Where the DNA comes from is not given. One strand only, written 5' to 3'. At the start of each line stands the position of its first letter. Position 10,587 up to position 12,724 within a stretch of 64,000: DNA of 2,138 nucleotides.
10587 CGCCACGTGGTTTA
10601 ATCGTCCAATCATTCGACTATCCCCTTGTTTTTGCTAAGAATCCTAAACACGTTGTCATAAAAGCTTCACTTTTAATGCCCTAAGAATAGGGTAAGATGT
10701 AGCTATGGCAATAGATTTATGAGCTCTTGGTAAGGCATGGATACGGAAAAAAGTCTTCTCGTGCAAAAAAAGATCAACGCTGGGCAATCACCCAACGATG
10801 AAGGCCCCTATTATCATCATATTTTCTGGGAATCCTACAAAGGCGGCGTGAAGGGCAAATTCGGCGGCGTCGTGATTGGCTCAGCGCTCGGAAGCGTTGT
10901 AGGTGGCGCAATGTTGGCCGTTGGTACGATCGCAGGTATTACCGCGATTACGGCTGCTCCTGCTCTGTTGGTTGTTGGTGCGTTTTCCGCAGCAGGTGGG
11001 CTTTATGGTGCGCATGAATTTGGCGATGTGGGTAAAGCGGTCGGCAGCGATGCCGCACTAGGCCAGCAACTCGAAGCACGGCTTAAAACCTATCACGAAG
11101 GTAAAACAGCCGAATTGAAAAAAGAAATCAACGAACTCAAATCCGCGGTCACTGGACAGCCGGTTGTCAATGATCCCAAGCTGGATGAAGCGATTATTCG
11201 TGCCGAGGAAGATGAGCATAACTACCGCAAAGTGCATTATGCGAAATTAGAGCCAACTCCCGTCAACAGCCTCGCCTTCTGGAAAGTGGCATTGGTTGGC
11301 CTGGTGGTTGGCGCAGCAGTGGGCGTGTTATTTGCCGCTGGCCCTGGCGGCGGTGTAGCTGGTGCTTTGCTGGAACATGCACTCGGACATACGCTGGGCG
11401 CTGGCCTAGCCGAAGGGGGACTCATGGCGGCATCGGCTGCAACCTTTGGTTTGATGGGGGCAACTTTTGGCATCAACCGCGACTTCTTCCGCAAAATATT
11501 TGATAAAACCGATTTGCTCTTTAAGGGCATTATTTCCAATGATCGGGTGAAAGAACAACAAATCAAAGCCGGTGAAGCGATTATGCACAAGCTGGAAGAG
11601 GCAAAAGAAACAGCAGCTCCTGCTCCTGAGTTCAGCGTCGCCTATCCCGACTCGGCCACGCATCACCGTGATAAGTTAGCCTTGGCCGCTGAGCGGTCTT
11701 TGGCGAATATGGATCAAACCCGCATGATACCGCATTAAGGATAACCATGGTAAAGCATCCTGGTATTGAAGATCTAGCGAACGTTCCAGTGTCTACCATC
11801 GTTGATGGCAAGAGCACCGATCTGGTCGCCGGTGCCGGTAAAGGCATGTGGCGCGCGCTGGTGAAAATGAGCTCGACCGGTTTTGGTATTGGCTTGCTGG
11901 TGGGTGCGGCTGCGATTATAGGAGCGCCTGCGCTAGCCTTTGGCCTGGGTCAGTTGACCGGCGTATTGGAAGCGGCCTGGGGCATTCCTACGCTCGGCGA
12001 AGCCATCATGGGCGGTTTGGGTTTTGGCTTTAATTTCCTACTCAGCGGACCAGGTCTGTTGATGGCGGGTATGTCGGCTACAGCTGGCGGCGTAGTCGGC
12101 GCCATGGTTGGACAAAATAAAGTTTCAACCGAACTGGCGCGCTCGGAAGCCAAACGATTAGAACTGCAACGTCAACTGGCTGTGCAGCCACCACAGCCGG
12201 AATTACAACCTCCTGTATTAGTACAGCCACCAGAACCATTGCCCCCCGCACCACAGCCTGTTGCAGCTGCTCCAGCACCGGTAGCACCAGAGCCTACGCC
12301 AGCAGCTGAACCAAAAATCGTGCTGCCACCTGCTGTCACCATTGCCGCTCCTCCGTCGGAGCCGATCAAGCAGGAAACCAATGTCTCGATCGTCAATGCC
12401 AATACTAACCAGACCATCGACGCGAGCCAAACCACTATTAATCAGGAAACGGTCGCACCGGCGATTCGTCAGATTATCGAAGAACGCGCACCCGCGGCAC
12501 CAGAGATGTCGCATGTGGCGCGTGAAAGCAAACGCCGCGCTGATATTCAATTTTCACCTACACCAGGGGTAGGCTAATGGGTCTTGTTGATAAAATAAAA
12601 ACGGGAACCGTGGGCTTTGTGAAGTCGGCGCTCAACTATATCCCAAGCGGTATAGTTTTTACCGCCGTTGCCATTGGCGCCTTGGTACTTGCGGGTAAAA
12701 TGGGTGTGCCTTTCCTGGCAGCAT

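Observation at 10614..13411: Four-gene operon of paralogous Gly/Ala-rich 'bilobed hydrophobic' membrane proteins inserted in reverse orientation into a conserved housekeeping block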

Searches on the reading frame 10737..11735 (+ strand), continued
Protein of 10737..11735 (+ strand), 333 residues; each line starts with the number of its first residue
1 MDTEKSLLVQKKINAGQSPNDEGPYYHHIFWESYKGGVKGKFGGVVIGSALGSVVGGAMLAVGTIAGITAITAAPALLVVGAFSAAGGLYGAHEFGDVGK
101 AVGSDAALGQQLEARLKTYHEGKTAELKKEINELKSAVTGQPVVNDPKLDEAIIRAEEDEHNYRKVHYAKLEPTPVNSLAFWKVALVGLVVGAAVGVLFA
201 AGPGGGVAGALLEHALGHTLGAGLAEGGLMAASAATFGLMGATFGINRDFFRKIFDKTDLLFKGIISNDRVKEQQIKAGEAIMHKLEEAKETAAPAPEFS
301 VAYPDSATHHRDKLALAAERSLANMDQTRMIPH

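Call 45: list_cluster_members(proteins=[P0124, P0126, P0125, P0127, P0136, P0137, P0143, P0175, P0198, P0209])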
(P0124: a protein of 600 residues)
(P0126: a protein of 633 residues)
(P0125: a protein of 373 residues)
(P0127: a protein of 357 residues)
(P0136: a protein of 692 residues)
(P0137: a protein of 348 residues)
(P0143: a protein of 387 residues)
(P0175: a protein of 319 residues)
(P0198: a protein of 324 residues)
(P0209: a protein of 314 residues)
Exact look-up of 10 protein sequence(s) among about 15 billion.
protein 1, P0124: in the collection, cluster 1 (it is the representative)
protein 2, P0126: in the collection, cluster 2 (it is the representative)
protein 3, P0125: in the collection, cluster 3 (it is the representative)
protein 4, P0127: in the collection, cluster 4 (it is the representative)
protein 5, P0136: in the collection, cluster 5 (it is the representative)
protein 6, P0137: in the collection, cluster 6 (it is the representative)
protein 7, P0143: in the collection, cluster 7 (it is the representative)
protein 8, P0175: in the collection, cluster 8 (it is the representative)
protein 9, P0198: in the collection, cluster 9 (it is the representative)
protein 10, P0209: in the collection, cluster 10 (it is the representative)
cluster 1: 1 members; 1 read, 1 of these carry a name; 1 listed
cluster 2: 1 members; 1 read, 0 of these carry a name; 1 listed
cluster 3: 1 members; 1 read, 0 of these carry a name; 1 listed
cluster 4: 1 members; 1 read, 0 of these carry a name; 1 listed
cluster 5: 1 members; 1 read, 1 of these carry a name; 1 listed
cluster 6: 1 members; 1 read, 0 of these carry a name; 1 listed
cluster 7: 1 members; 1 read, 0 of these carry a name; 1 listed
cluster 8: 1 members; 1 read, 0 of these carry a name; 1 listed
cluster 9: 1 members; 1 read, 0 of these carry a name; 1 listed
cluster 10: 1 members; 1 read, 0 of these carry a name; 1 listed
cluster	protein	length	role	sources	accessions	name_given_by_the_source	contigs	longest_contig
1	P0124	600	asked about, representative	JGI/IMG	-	hypothetical protein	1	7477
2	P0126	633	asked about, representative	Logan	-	-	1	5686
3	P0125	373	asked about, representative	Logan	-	-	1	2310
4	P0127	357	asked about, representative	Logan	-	-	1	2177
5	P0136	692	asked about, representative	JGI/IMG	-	hypothetical protein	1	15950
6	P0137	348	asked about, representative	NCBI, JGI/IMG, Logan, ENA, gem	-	-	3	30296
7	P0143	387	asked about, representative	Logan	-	-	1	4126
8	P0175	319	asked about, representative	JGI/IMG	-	-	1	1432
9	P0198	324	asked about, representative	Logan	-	-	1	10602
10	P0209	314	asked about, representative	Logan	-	-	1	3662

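Call 47: find_encoding_contigs(protein=P0137, flank=8000, max_places=3)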
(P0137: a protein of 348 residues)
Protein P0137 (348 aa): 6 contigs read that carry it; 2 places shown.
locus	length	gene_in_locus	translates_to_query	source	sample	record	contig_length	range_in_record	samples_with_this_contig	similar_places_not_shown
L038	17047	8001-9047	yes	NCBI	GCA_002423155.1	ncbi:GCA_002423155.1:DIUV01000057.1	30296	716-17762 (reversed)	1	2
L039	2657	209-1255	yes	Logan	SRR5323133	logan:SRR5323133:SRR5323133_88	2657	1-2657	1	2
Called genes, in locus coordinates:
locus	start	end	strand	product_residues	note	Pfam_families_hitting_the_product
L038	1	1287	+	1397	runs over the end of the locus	PF04997:RNA_pol_Rpb1_1, PF00623:RNA_pol_Rpb1_2, PF04983:RNA_pol_Rpb1_3, PF05000:RNA_pol_Rpb1_4, PF04998:RNA_pol_Rpb1_5, PF21668:RPOC_hybrid (faint), PF25917:BSH_RND (faint)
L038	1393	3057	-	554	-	PF02463:SMC_N, PF13476:AAA_23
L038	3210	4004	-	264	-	PF09976:TPR_21 (faint), PF13432:TPR_16 (faint), PF13512:TPR_18, PF00515:TPR_1 (faint), PF07719:TPR_2 (faint), PF13525:YfiO, PF14559:TPR_19 (weak), PF13174:TPR_6 (weak), +2 more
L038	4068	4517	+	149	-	PF00583:Acetyltransf_1, PF13673:Acetyltransf_10, PF13508:Acetyltransf_7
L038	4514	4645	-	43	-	-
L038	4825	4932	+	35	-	-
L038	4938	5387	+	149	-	PF10387:DUF2442 (weak)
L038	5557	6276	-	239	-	PF01066:CDP-OH_P_transf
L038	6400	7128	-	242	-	PF02666:PS_Dcarbxylase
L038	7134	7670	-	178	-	-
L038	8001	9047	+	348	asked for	-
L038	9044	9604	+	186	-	-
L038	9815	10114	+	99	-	PF00216:Bac_DNA_binding, PF18291:HU-HIG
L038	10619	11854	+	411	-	PF13356:Arm-DNA-bind_3, PF22022:Phage_int_M, PF00589:Phage_integrase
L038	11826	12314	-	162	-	-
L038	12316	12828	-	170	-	-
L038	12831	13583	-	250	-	-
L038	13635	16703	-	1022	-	PF02384:N6_Mtase (weak), PF20473:MmeI_Mtase (faint), PF07669:Eco57I, PF18135:Type_ISP_C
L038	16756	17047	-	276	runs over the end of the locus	PF00589:Phage_integrase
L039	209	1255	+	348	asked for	-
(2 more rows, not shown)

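Call 48: find_encoding_contigs(protein=P0136, flank=8000, max_places=2)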
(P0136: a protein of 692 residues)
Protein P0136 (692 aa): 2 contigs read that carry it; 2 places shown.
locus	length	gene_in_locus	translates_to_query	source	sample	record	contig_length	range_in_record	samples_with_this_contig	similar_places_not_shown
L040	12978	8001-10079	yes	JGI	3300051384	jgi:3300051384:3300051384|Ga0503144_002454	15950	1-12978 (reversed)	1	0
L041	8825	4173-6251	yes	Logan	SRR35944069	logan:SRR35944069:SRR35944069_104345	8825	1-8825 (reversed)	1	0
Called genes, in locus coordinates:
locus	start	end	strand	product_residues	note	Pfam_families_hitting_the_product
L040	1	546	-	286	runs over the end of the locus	PF02749:QRPTase_N, PF01729:QRPTase_C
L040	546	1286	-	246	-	-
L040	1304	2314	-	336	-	PF02445:NadA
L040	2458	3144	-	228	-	PF00005:ABC_tran, PF13304:AAA_21 (faint)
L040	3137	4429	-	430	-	PF12704:MacB_PCD, PF02687:FtsX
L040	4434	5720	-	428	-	PF00587:tRNA-synt_2b, PF03129:HGTP_anticodon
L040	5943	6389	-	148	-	-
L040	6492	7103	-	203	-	-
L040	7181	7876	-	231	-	PF07330:DUF1467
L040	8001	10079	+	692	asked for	-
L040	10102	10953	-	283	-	PF00351:Biopterin_H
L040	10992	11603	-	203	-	-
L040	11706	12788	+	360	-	PF14696:Glyoxalase_5, PF00903:Glyoxalase, PF13669:Glyoxalase_4 (weak)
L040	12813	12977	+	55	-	?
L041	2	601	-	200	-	?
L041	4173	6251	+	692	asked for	-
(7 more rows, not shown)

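Call 56: find_encoding_contigs(protein=P0198, flank=8000, max_places=2)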
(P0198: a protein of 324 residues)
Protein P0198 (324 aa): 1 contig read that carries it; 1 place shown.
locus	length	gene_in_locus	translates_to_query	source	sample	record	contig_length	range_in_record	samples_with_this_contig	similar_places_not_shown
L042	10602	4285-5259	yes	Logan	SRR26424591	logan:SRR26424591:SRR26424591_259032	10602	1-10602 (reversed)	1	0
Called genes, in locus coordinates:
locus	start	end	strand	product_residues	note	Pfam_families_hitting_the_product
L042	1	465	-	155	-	?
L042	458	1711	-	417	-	PF12704:MacB_PCD, PF02687:FtsX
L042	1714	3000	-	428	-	PF00587:tRNA-synt_2b, PF03129:HGTP_anticodon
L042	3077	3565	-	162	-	-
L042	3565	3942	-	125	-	-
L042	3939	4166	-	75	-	PF07330:DUF1467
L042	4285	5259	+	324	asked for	-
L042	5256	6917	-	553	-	PF00753:Lactamase_B, PF12706:Lactamase_B_2, PF22505:RNase_J_b_CASP, PF07521:RMMBL, PF17770:RNase_J_C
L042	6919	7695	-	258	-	PF03309:Pan_kinase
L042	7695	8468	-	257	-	PF03099:BPL_LplA_LipB, PF16917:BPL_LplA_LipB_2, PF02237:BPL_C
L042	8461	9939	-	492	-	PF00361:Proton_antipo_M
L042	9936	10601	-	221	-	?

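Call 57: find_encoding_contigs(protein=P0124, flank=8000, max_places=2)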
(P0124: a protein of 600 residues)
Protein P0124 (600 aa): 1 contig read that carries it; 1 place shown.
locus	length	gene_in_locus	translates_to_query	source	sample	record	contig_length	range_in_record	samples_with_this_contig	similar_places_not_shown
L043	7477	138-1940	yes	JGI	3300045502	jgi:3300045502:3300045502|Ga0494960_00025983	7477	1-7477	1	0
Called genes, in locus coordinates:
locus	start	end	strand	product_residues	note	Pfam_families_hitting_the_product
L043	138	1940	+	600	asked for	-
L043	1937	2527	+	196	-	-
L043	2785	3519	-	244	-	-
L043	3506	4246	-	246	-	PF01255:Prenyltransf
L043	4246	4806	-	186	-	PF01765:RRF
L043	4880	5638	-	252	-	PF00696:AA_kinase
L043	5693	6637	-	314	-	PF10095:DUF2333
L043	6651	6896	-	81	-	PF02700:PurS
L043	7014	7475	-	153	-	?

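Call 60: list_cluster_members(proteins=[P0187, P0199, P0202, P0203, P0205, P0207, P0216, P0217, P0218, P0222])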
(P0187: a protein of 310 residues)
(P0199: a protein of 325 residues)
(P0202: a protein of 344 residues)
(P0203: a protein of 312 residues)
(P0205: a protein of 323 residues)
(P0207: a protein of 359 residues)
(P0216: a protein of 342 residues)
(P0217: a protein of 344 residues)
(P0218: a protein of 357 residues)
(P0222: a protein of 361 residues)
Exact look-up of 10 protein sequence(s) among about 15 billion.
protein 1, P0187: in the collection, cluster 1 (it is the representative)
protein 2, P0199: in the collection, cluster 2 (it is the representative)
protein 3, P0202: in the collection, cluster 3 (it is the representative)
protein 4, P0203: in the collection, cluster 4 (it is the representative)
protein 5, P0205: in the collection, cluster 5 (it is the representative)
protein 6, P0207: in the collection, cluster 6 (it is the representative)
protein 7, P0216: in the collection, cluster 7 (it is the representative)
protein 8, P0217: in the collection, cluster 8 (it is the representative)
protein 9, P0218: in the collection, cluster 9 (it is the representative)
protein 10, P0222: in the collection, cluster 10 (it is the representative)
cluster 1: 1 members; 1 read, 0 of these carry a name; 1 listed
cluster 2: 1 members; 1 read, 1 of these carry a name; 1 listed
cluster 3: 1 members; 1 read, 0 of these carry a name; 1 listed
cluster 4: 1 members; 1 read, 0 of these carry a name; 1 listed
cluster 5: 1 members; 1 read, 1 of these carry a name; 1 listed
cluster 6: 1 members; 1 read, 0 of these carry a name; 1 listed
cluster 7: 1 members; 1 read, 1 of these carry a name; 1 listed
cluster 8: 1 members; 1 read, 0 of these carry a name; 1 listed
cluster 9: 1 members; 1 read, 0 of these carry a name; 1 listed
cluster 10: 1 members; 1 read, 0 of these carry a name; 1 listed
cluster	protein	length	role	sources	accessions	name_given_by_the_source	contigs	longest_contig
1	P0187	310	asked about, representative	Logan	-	-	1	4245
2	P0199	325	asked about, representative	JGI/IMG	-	hypothetical protein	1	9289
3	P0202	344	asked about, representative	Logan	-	-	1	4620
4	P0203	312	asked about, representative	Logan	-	-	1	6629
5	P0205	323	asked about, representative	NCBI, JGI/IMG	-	hypothetical protein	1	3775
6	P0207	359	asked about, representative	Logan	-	-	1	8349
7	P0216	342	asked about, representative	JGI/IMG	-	hypothetical protein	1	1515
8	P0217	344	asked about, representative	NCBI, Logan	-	-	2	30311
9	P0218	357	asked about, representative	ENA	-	-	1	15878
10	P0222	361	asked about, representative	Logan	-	-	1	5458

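Call 61: find_encoding_contigs(protein=P0217, flank=10000, max_places=2)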
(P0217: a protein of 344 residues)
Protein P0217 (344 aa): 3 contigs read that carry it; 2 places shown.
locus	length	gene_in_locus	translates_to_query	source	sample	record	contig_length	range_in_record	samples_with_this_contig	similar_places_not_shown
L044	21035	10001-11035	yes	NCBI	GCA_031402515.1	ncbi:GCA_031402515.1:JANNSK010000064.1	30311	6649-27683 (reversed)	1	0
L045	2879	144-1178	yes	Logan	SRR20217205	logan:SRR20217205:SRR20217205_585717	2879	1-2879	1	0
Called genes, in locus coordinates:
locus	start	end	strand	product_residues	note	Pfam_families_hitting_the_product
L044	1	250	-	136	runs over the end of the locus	PF02152:FolB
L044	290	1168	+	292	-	PF01063:Aminotran_4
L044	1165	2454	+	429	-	PF04715: (faint), PF00425:Chorismate_bind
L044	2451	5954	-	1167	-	PF02811:PHP, PF07733:DNA_pol3_alpha, PF17657:DNA_pol3_finger, PF14579:HHH_6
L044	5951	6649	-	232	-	PF00005:ABC_tran, PF02463:SMC_N (faint), PF13304:AAA_21 (faint)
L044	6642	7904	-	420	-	PF12704:MacB_PCD, PF02687:FtsX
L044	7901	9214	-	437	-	PF00587:tRNA-synt_2b, PF03129:HGTP_anticodon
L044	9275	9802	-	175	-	PF07330:DUF1467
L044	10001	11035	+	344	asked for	-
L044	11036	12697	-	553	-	PF00753:Lactamase_B, PF12706:Lactamase_B_2, PF22505:RNase_J_b_CASP, PF07521:RMMBL, PF17770:RNase_J_C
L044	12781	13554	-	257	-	PF03309:Pan_kinase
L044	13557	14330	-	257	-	PF03099:BPL_LplA_LipB, PF16917:BPL_LplA_LipB_2, PF02237:BPL_C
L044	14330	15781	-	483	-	PF00361:Proton_antipo_M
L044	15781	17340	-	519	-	PF01059:Oxidored_q5_N (weak), PF00361:Proton_antipo_M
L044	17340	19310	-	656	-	PF06455:NADH5_C (faint), PF00662:Proton_antipo_N, PF00361:Proton_antipo_M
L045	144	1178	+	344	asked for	-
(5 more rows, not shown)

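Call 105: search_protein_families(library=padloc, proteins=[window:10737-11735:+], max_evalue=0.01)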
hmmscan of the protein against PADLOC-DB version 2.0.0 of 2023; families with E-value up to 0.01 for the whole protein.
window:10737-11735:+ (333 aa): 0 families

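Call 106: search_protein_families(library=phrogs, proteins=[window:10737-11735:+], max_evalue=0.01)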
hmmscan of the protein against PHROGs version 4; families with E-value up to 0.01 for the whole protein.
window:10737-11735:+ (333 aa): 0 families

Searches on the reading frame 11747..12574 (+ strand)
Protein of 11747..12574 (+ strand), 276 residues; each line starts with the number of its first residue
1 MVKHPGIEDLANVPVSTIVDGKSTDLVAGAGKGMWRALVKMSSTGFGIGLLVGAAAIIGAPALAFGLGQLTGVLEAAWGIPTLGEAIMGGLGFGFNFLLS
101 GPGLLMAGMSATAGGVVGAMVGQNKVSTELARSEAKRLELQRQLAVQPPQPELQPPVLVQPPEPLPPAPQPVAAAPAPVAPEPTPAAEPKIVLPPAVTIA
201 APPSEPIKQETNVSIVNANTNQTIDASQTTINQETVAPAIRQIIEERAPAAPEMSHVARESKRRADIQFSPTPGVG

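Call 3: search_protein_families(library=pfam, proteins=[window:11747-12574:+], max_evalue=10)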
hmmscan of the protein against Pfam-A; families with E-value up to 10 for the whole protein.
window:11747-12574:+ (276 aa): 1 family
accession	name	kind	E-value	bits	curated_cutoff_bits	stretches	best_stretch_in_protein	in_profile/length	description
PF12472.13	DUF3693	-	4.3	7.5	21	1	31-64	14-53/60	Phage related protein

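Call 4: search_protein_families(library=ncbifam, proteins=[window:11747-12574:+], max_evalue=10)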
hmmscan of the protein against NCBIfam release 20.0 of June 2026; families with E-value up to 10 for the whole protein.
window:11747-12574:+ (276 aa): 3 families
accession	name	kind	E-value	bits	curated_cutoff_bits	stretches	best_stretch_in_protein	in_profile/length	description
NF040983.1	BimA_second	exception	0.016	14.1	600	1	148-235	93-184/381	trimeric autotransporter actin-nucleating factor BimA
NF033761.1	gliding_GltJ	equivalog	0.17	10.9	450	1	115-263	387-533/671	adventurous gliding motility protein GltJ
TIGR04526.1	predic_Ig_block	subfamily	0.5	9.2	150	1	147-245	58-157/693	putative immunoglobulin-blocking virulence protein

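Call 105: search_protein_families(library=padloc, proteins=[window:11747-12574:+], max_evalue=0.01)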
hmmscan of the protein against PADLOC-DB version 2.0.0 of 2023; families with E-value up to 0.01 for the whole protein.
window:11747-12574:+ (276 aa): 0 families

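Call 106: search_protein_families(library=phrogs, proteins=[window:11747-12574:+], max_evalue=0.01)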
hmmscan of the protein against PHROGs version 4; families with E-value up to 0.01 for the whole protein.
window:11747-12574:+ (276 aa): 0 families
